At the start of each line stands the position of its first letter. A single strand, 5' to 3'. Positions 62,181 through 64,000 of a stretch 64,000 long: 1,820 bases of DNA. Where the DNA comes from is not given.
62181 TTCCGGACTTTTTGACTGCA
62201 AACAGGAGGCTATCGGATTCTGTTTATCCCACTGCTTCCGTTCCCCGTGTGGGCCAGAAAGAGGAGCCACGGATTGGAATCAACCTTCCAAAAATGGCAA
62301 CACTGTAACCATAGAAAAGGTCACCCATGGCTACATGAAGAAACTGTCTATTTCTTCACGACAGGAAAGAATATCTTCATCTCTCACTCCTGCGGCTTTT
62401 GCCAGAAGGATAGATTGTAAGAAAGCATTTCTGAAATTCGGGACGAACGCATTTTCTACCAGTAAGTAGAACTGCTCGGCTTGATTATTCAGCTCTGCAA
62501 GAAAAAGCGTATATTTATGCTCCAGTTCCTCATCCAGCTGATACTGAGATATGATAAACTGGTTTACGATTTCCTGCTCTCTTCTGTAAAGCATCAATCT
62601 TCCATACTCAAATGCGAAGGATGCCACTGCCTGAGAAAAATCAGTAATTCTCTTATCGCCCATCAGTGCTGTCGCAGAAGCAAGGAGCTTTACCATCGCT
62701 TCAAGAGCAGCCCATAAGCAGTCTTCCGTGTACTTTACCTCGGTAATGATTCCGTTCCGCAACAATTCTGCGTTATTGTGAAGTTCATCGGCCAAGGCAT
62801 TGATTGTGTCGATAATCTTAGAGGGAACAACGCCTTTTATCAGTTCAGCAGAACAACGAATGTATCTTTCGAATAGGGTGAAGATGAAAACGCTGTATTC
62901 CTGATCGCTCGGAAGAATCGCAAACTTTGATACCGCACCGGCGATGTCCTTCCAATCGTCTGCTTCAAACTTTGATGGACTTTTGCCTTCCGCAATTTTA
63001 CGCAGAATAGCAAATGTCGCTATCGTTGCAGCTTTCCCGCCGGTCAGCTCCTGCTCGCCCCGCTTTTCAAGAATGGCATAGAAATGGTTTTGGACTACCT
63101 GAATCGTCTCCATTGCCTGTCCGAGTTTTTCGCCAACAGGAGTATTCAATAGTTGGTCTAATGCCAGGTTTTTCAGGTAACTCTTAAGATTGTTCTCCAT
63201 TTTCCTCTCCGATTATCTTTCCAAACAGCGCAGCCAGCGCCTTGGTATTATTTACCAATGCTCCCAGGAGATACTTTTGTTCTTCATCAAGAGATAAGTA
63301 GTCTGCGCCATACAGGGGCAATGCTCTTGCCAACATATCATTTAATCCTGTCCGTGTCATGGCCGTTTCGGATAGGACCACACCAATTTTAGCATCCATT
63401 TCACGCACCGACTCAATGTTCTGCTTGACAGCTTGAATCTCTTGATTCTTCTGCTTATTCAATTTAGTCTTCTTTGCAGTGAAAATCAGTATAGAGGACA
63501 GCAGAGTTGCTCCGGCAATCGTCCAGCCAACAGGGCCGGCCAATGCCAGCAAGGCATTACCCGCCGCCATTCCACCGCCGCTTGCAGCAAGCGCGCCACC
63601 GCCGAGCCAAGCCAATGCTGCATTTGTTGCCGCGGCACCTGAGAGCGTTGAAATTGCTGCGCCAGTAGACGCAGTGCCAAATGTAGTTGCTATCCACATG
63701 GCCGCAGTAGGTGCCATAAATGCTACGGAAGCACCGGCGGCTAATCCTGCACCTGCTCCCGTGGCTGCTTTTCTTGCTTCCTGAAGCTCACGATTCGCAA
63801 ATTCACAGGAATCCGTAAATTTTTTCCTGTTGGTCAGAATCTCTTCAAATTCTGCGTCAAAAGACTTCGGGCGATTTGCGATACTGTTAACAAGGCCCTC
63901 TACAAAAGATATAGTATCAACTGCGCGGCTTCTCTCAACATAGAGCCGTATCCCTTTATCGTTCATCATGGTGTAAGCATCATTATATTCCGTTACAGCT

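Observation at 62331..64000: Translationally coupled pair on the island: Gly/Ala-zipper membrane protein plus helix-rich partner with no recognisable family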

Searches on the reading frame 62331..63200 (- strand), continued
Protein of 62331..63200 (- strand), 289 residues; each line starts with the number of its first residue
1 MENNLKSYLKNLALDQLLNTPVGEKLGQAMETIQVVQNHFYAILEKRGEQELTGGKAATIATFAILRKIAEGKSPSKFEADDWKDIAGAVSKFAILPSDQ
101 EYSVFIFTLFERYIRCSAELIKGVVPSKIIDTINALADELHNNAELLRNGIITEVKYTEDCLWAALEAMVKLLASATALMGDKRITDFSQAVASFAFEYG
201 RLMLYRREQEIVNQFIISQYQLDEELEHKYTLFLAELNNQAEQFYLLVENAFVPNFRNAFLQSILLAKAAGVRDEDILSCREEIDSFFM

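Call 98: search_protein_families(library=padloc, proteins=[L089:11106-13289:-, L089:5636-7660:+, L088:10788-12995:+, L089:7959-8816:+, L089:8812-10305:+, L089:13669-14133:-, L089:3061-4866:-, L033:6495-7778:+], max_evalue=0.001)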
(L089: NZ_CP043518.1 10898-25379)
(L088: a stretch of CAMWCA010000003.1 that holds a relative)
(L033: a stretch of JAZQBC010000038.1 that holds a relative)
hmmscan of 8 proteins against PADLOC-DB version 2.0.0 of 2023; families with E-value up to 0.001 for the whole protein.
L089:11106-13289:- (727 aa): 5 families
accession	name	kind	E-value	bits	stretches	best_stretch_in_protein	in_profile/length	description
PDLC03841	LeoBC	-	2.2e-12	44.9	1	387-639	278-507/601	-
PDLC03665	Control_protein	-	0.00017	19.8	0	3-54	16-68/77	control protein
PDLC02926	HTH_VI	-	0.00033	18.9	0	1-45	7-51/92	-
PDLC04142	capH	-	0.00045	19.2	0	3-54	14-65/103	capH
PDLC03668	Control_protein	-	0.00094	17.7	0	3-41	16-54/79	control protein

L089:5636-7660:+ (675 aa): 2 families
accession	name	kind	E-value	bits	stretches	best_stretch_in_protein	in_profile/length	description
PDLC04142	capH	-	0.00059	18.9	0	2-57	15-70/103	capH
PDLC03665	Control_protein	-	0.00098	17.3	0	2-52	17-68/77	control protein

L088:10788-12995:+ (736 aa): 8 families
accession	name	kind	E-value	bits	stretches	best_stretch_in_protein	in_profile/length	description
PDLC03839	LeoA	-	6e-13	46.7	2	112-159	45-85/559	-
PDLC03841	LeoBC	-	2.9e-12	44.5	2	402-710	286-558/601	-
PDLC02926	HTH_VI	-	3.3e-11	41.3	1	23-79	11-67/92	-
PDLC03665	Control_protein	-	1.5e-07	29.5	1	16-73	13-69/77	control protein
PDLC04142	capH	-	1.2e-06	27.5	1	23-74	16-67/103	capH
PDLC04775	PDC-M69A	-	8e-05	21.1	0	25-77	19-71/113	-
PDLC03982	PD-Lambda-2_B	-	0.00024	18.5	1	18-120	65-167/402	-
PDLC03954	RmrA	-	0.00046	17.2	1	21-69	18-66/380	-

L089:7959-8816:+ (286 aa): 3 families
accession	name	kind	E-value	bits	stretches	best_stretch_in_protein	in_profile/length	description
PDLC04407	PDC-M09A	-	2.7e-108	359.8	1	1-282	1-280/282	-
PDLC04406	PDC-M09A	-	3e-101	337.2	1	2-284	46-325/330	-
PDLC03841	LeoBC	-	1e-08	32.8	1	153-235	457-543/601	-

L089:8812-10305:+ (498 aa): 3 families
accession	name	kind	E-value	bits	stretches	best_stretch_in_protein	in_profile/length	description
PDLC04409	PDC-M09B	-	3.9e-170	564.5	1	3-497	3-479/480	-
PDLC04408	PDC-M09B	-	8.9e-98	325.9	1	4-498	5-486/486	-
PDLC04410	PDC-M09B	-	3.2e-36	122.9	1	51-372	36-362/385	-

L089:13669-14133:- (154 aa): 0 families

L089:3061-4866:- (601 aa): 32 families (the best 25 are shown)
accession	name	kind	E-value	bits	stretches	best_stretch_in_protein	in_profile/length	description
PDLC04154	HEC-06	-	1.1e-50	170.9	1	3-547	6-559/569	-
PDLC04157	HEC-06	-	3.2e-49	166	1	3-547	6-550/558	-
PDLC04155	HEC-06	-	1.1e-47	160.9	1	2-549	3-555/562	-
PDLC02687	Orf5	-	9e-46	154.7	1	7-535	4-541/543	Orf5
PDLC02695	Orf5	-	1.4e-41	140.6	2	4-321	3-340/601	Orf5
PDLC02693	Orf5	-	1.2e-39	134.8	1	19-549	5-539/543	Orf5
PDLC02700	Orf5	-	9.7e-36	121.6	2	18-398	7-375/555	Orf5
PDLC02686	Orf5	-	1.2e-35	121.1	1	19-384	17-381/566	Orf5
PDLC02691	Orf5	-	9.6e-30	101.7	1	4-547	3-574/579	Orf5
PDLC02701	Orf5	-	3.3e-29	99.8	2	20-331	17-339/596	Orf5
PDLC02690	Orf5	-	4.1e-25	86.6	1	19-545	6-522/531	Orf5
PDLC02692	Orf5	-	2.2e-23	80.8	2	20-241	5-220/558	Orf5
PDLC02792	SspE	-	2.8e-23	80.2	2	8-118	10-133/771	SspE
PDLC02786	SspE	-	2.4e-19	67.2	1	19-179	20-189/766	SspE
PDLC02699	Orf5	-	2.6e-19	67.3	2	23-104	1-75/530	Orf5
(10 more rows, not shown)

L033:6495-7778:+ (428 aa): 2 families
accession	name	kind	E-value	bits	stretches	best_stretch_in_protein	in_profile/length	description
PDLC04140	mad8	-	1.8e-05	22.4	1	22-179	19-147/314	mads_8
PDLC03841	LeoBC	-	0.00011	19.5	1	32-90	79-133/601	-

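Call 101: search_solved_structures(query=L081:10459-12126:+, max_evalue=0.00001)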
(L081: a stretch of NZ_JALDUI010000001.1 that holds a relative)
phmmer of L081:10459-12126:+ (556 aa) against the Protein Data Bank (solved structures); distinct sequences matched with E-value up to 0.00001: 8.
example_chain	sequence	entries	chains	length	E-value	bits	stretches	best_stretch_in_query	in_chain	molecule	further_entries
4ioj_A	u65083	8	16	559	3.3e-237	791.5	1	3-556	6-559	Formate--tetrahydrofolate ligase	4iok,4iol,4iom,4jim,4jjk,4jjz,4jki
1fp7_A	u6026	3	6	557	1.1e-232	776.5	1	3-556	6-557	FORMATE--TETRAHYDROFOLATE LIGASE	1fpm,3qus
1eg7_A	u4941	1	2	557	3.4e-231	771.7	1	3-556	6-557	FORMYLTETRAHYDROFOLATE SYNTHETASE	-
5a4j_A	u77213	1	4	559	1.8e-226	756.1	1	2-556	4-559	FORMATE--TETRAHYDROFOLATE LIGASE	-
5a5g_A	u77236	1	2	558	3.8e-221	738.5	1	2-556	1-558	FORMATE--TETRAHYDROFOLATE LIGASE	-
7xzn_A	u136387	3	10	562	3.6e-214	715.5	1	2-556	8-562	Formate--tetrahydrofolate ligase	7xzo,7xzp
7c11_A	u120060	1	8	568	5.8e-209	698.3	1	1-556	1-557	Formate-tetrahydrofolate ligase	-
3do6_A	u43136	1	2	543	1e-183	615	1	13-555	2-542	Formate--tetrahydrofolate ligase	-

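Call 102: search_solved_structures(query=L081:6804-7505:-, max_evalue=0.00001)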
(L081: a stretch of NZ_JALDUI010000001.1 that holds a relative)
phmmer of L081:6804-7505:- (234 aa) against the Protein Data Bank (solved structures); distinct sequences matched with E-value up to 0.00001: 7.
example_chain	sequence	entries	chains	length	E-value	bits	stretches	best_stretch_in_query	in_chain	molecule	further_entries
2gk4_A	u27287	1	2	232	7.8e-106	355.6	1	4-232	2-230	conserved hypothetical protein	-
5int_A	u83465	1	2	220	4e-15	59.4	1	6-106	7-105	Phosphopantothenate--cysteine ligase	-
6tgv_A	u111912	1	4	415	6.7e-11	45.6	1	5-107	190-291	Coenzyme A biosynthesis bifunctional protein CoaBC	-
4qji_A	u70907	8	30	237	2.1e-10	44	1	5-107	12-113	Phosphopantothenate--cysteine ligase | Coenzyme A biosynthesis bifunctional protein CoaBC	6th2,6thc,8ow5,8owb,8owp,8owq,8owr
7edz_D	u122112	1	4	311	3.8e-09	39.9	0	124-221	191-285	Phosphopantothenate--cysteine ligase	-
1p9o_A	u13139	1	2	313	3.9e-09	39.9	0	124-221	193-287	Phosphopantothenoylcysteine synthetase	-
1u7u_A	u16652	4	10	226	5.8e-09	39.3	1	6-220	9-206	Coenzyme A biosynthesis bifunctional protein coaBC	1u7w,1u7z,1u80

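Call 103: search_solved_structures(query=L081:12223-13710:-, max_evalue=0.00001)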
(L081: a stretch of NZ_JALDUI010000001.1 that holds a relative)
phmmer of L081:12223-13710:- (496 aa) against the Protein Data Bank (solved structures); distinct sequences matched with E-value up to 0.00001: 70 (the best 60 are shown).
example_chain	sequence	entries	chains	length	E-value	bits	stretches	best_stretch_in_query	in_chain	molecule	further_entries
3a74_A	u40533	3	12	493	7.9e-206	687.9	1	7-496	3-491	Lysyl-tRNA synthetase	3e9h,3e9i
9jkl_A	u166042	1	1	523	3.3e-204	682.5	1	6-496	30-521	Lysine--tRNA ligase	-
1e1o_A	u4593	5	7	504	9.2e-152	509.6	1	8-496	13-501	LYSYL-TRNA SYNTHETASE, HEAT INDUCIBLE | LYSYL-TRNA SYNTHETASE | LYSYL-TRNA SYNTHETASE (LYSU)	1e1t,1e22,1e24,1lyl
9kwd_A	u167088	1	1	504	9.2e-152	509.6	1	8-496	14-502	Lysine--tRNA ligase, heat inducible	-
5yzx_A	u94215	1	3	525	1.6e-151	508.8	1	8-496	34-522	Lysine--tRNA ligase, heat inducible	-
1bbu_A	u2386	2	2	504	6.3e-151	506.9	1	6-496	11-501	PROTEIN (LYSYL-TRNA SYNTHETASE)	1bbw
6wbd_A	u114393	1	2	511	1.4e-146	492.5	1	14-496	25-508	Lysine--tRNA ligase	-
4ex5_A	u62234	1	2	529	3.5e-144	484.6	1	12-495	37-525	Lysine--tRNA ligase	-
36lw_A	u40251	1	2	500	1.3e-135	456.4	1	7-496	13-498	Lysine--tRNA ligase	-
9slz_A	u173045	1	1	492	2e-127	429.4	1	9-496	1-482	Lysine--tRNA ligase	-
5hgq_A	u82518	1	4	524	4.4e-122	411.7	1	22-496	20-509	Lysine--tRNA ligase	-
7f6w_A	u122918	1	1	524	3.6e-120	405.4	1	26-496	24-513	Lysine--tRNA ligase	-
4ycw_A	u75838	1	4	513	9.6e-119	400.7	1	13-496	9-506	Lysine--tRNA ligase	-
4up7_A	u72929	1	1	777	8.2e-118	397.7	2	7-366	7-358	LYSINE--TRNA LIGASE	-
4up8_A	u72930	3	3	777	8.2e-118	397.7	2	7-366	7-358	LYSINE--TRNA LIGASE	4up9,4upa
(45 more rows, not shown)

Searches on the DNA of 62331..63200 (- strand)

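Call 15: search_rna_families(sources=[L001, L002, L008], threshold=gathering)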
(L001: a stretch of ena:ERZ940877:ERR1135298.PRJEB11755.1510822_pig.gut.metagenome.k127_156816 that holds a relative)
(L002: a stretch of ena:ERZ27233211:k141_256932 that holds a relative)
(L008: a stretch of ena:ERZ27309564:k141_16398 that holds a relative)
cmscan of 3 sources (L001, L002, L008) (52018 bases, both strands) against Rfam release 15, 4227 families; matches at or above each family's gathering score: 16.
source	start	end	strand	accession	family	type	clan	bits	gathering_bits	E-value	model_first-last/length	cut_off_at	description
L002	1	2148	+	RF02541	LSU_rRNA_bacteria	Gene; rRNA;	CL00112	2138.6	50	0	696-2925/2925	5'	Bacterial large subunit ribosomal RNA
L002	8918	9167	+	RF00230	T-box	Cis-reg; leader;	-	102.4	93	1.5e-21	1-219/219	no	T-box leader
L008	5366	5615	+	RF00230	T-box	Cis-reg; leader;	-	102.4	93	1.5e-21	1-219/219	no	T-box leader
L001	11273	11522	+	RF00230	T-box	Cis-reg; leader;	-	98.1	93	1.9e-20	1-219/219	no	T-box leader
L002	2991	3106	+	RF00001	5S_rRNA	Gene; rRNA;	CL00113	89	38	7.7e-18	1-120/120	no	5S ribosomal RNA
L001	216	288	+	RF00005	tRNA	Gene; tRNA;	CL00001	75.1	29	1e-14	1-71/71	no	tRNA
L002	5536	5608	+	RF00005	tRNA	Gene; tRNA;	CL00001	75.1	29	1e-14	1-71/71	no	tRNA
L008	1984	2056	+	RF00005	tRNA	Gene; tRNA;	CL00001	75.1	29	1e-14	1-71/71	no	tRNA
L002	2231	2303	+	RF00005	tRNA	Gene; tRNA;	CL00001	71.9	29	7.8e-14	1-71/71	no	tRNA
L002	3108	3179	+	RF00005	tRNA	Gene; tRNA;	CL00001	71.6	29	9.4e-14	1-71/71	no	tRNA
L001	136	209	+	RF00005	tRNA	Gene; tRNA;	CL00001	69.7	29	3.1e-13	1-71/71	no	tRNA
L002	5456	5529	+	RF00005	tRNA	Gene; tRNA;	CL00001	69.7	29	3.1e-13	1-71/71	no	tRNA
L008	1904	1977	+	RF00005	tRNA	Gene; tRNA;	CL00001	69.7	29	3.1e-13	1-71/71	no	tRNA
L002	3243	3316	+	RF00005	tRNA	Gene; tRNA;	CL00001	63.8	29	1.3e-11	1-71/71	no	tRNA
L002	2733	2804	+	RF00005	tRNA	Gene; tRNA;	CL00001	62.2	29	3.6e-11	1-71/71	no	tRNA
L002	3348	3420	+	RF00005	tRNA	Gene; tRNA;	CL00001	62.1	29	3.9e-11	1-71/71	no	tRNA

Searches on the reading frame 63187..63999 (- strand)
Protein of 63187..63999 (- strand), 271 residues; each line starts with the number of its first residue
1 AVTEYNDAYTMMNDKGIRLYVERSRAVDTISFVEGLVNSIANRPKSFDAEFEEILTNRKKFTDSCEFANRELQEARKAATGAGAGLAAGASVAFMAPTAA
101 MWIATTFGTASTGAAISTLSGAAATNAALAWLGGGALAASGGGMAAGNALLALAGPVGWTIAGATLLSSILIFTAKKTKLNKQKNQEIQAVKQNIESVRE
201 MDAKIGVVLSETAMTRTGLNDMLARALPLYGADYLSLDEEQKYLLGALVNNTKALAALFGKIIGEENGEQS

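Call 6: search_protein_families(library=pfam, proteins=[window:63187-63999:-], max_evalue=1)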
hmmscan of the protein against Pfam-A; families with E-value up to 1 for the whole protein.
window:63187-63999:- (271 aa): 2 families
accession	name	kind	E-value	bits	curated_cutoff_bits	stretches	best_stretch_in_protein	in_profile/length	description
PF05220.18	MgpC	-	0.014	15.2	27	1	99-214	80-192/226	MgpC adhesin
PF00501.34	AMP-binding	-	0.018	14.3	29.9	1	75-121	31-78/384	AMP-binding enzyme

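Call 7: search_protein_families(library=padloc, proteins=[window:63187-63999:-], max_evalue=1)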
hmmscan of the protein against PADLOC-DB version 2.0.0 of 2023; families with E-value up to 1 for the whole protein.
window:63187-63999:- (271 aa): 3 families
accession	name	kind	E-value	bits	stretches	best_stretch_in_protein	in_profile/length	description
PDLC04406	PDC-M09A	-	1.5e-117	390.8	1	1-266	61-326/330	-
PDLC04407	PDC-M09A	-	4.4e-91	303.3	1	1-263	17-280/282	-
PDLC03841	LeoBC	-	1.8e-05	22.1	1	63-224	415-547/601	-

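Call 8: search_protein_families(library=ncbifam, proteins=[window:63187-63999:-], max_evalue=1)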
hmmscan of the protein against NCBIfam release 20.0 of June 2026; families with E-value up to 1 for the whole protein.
window:63187-63999:- (271 aa): 4 families
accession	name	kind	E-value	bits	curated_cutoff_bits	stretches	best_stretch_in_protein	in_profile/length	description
NF005801.1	PRK07656.1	equivalog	0.00046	18.9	657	1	67-121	27-83/500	FadD3 family acyl-CoA ligase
TIGR04561.1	membra_charge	hypoth_equivalog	0.00054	20.1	30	1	160-209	23-75/82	TIGR04561 family membrane protein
NF047510.1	LIC_10190_fam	subfamily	0.0064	15.3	100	1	100-192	5-93/424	LIC_10190 family membrane protein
NF009233.0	PRK12583.1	subfamily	0.15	10.4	832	1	70-122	49-103/558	fatty acid CoA ligase family protein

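Call 9: search_protein_families(library=phrogs, proteins=[window:63187-63999:-], max_evalue=1)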
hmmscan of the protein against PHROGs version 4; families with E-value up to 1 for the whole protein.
window:63187-63999:- (271 aa): 4 families
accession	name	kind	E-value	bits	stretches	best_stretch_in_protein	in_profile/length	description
phrog_6704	-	unknown function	0.0074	15.7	1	38-166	49-177/707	-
phrog_1533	-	tail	0.029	12.8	1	81-201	579-703/1688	tail length tape measure protein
phrog_13567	-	unknown function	0.033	15.2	1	183-225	21-63/82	-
phrog_342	-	head and packaging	0.82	8.5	1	68-164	296-395/1235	internal virion protein with endolysin domain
